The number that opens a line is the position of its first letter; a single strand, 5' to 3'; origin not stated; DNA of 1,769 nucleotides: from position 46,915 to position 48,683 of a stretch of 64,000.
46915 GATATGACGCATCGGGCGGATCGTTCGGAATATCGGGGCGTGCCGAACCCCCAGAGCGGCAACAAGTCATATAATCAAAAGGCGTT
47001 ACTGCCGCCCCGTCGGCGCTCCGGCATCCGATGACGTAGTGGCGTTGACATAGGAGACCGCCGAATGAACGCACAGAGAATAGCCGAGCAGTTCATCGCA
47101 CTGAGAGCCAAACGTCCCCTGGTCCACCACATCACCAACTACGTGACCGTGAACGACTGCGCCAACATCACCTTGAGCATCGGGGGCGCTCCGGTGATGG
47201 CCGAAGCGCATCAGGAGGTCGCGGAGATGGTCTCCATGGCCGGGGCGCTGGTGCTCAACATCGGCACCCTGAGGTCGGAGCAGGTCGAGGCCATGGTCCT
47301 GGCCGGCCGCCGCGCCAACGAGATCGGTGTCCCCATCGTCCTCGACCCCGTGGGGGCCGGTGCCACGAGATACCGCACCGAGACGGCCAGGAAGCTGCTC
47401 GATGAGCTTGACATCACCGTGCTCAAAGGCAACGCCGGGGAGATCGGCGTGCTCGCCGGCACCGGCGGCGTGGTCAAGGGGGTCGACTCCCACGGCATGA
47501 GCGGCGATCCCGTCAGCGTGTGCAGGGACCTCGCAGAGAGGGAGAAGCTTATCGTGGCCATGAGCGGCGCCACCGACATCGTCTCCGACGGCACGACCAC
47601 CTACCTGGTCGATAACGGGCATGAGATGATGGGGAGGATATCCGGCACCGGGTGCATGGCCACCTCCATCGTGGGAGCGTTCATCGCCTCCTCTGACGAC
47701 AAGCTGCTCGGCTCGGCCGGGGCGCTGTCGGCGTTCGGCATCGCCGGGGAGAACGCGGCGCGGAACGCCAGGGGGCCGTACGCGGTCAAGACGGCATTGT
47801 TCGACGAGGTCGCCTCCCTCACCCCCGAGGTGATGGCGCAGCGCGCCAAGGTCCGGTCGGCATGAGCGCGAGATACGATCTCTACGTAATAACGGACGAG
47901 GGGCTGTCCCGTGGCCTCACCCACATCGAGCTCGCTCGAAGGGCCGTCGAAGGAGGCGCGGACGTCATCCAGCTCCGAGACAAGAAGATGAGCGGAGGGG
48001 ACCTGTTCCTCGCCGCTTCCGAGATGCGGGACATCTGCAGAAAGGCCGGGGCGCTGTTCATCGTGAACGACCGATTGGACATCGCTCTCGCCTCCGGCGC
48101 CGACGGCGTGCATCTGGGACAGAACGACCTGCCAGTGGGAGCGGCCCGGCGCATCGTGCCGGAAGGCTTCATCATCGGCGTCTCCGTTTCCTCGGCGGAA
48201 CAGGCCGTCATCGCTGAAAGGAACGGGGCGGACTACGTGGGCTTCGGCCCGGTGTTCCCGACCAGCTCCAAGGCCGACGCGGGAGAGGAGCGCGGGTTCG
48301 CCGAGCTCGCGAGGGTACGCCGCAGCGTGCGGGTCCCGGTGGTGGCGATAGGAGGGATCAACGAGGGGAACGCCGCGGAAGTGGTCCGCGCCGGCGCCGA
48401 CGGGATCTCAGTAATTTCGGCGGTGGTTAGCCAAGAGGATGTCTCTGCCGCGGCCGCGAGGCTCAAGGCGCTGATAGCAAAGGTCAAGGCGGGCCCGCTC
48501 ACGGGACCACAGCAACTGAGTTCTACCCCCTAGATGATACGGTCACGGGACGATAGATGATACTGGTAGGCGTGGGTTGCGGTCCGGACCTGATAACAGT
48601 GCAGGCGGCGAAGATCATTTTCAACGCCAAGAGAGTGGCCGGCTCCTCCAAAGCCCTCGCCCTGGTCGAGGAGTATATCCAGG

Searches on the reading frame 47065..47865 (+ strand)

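Call 35: search_protein_families(library=pfam, proteins=[window:47065-47865:+], max_evalue=0.001)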
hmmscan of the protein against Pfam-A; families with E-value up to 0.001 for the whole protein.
window:47065-47865:+ (266 aa): 2 families
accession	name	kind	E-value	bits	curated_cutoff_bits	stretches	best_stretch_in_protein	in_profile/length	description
PF02110.20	HK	-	5.4e-81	272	27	1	12-255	3-247/247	Hydroxyethylthiazole kinase family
PF01256.23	Carb_kinase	-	8.1e-05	22.6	27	1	19-244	28-235/242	NAD(P)H-hydrate dehydratase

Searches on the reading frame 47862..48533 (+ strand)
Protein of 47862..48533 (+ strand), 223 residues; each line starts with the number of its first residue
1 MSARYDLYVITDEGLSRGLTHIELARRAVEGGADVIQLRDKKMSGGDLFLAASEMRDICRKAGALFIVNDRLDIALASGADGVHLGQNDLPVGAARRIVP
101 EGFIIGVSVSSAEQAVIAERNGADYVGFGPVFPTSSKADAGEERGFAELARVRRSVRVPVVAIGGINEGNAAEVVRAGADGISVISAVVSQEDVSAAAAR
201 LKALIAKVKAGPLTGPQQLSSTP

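Call 35: search_protein_families(library=pfam, proteins=[window:47862-48533:+], max_evalue=0.001)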
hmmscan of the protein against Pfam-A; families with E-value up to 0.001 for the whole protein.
window:47862-48533:+ (223 aa): 3 families
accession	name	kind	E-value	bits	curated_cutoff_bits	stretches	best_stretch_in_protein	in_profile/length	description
PF02581.23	TMP-TENI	-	1.6e-64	217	27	1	7-188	1-180/180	Thiamine monophosphate synthase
PF03060.21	NMO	-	1.5e-05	25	28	1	71-205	105-242/331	Nitronate monooxygenase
PF05690.20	ThiG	-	0.00029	20.7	23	1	93-211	114-227/247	Thiazole biosynthesis protein ThiG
